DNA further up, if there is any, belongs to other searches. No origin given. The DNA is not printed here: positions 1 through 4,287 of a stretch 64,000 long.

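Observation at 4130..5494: Truncated, motif-degenerate Mur ligase homologue translationally coupled to the RHS gene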

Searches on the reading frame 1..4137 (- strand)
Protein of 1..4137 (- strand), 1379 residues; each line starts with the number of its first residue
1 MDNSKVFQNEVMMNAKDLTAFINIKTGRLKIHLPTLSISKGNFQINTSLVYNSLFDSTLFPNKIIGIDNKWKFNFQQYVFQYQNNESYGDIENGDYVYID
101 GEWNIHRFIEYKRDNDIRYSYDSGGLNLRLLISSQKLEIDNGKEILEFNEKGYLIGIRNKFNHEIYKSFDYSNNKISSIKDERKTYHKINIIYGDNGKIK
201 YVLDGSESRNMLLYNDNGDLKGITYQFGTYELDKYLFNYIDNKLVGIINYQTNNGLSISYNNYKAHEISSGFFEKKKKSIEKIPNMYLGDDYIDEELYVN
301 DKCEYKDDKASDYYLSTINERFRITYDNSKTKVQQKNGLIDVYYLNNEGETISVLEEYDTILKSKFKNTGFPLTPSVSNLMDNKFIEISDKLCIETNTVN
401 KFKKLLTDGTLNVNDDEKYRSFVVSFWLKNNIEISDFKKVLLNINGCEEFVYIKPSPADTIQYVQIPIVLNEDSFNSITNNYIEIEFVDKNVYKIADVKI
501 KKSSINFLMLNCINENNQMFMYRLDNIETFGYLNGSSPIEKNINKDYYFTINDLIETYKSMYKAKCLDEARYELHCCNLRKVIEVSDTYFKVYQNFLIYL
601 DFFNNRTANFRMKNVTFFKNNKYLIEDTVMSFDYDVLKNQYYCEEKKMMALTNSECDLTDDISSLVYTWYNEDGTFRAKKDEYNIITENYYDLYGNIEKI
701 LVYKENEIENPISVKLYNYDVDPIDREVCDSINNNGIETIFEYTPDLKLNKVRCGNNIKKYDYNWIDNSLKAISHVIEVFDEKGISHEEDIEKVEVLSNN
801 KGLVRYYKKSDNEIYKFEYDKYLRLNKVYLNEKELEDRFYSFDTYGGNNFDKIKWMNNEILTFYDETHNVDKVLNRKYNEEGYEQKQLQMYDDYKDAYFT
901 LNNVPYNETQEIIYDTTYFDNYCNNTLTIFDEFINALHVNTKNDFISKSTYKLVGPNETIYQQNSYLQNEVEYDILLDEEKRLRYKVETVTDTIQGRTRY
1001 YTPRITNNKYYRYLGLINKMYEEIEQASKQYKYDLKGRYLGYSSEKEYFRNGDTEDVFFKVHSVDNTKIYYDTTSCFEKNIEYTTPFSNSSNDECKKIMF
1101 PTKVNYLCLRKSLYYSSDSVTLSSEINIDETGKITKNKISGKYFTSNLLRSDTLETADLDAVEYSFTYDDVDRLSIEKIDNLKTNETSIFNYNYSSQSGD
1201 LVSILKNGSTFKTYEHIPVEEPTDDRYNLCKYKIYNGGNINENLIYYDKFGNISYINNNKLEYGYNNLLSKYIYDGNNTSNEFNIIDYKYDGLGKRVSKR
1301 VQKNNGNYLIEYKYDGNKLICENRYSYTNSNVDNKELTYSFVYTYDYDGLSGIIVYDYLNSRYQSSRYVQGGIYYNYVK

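Call 6: search_protein_families(library=pfam, proteins=[window:1-4137:-], max_evalue=0.01)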
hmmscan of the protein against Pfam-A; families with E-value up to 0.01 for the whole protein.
window:1-4137:- (1379 aa): 0 families

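Call 7: search_protein_families(library=ncbifam, proteins=[window:1-4137:-], max_evalue=0.01)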
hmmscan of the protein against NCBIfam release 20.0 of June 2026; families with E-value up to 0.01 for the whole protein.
window:1-4137:- (1379 aa): 0 families
